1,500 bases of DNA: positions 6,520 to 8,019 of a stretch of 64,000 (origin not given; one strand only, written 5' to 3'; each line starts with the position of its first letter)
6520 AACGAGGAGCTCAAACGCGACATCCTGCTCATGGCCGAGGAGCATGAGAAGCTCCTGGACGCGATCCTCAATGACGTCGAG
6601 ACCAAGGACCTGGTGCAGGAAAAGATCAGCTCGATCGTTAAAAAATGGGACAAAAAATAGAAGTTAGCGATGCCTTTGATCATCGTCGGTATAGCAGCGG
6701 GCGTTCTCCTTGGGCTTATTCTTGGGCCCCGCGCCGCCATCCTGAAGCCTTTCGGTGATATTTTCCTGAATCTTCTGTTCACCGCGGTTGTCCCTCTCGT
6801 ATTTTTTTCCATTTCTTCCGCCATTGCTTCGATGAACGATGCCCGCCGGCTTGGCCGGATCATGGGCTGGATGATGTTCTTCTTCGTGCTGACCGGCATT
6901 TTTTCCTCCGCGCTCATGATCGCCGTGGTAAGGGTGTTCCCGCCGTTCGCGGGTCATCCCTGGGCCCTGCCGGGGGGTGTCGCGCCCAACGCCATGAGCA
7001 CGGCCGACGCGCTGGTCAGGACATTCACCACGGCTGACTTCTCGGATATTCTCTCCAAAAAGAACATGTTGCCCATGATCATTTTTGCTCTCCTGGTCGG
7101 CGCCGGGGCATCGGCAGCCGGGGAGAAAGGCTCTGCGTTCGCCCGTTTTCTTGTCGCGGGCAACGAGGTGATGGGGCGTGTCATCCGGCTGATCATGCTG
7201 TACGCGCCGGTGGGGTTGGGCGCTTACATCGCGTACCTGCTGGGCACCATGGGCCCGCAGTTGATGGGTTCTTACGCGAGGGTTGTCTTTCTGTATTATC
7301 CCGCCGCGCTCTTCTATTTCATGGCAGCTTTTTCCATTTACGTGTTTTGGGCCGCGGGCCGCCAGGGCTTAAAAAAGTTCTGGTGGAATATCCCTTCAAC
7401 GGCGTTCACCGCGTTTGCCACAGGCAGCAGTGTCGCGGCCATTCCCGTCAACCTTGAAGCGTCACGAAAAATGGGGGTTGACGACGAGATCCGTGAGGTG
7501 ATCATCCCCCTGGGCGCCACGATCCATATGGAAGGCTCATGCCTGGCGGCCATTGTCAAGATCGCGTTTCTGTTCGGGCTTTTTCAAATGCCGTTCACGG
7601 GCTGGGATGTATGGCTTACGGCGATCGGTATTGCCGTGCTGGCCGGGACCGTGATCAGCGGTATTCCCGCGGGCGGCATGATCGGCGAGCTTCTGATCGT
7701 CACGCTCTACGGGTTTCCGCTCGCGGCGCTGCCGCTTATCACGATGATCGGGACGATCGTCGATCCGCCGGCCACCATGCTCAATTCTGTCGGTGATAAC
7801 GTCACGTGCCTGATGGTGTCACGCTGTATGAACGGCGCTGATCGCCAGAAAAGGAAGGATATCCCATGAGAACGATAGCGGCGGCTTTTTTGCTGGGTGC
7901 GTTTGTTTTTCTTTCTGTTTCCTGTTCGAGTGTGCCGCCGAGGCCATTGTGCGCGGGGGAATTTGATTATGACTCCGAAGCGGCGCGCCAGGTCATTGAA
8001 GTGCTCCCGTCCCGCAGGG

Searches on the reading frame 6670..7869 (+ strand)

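Call 40: search_protein_families(library=pfam, proteins=[window:6670-7869:+], max_evalue=0.00001)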
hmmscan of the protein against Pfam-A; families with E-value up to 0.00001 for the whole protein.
window:6670-7869:+ (399 aa): 1 family
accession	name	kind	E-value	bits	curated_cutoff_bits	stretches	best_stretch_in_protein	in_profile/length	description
PF00375.23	SDF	-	8e-88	295.5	27.9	1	3-385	4-386/387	Sodium:dicarboxylate symporter family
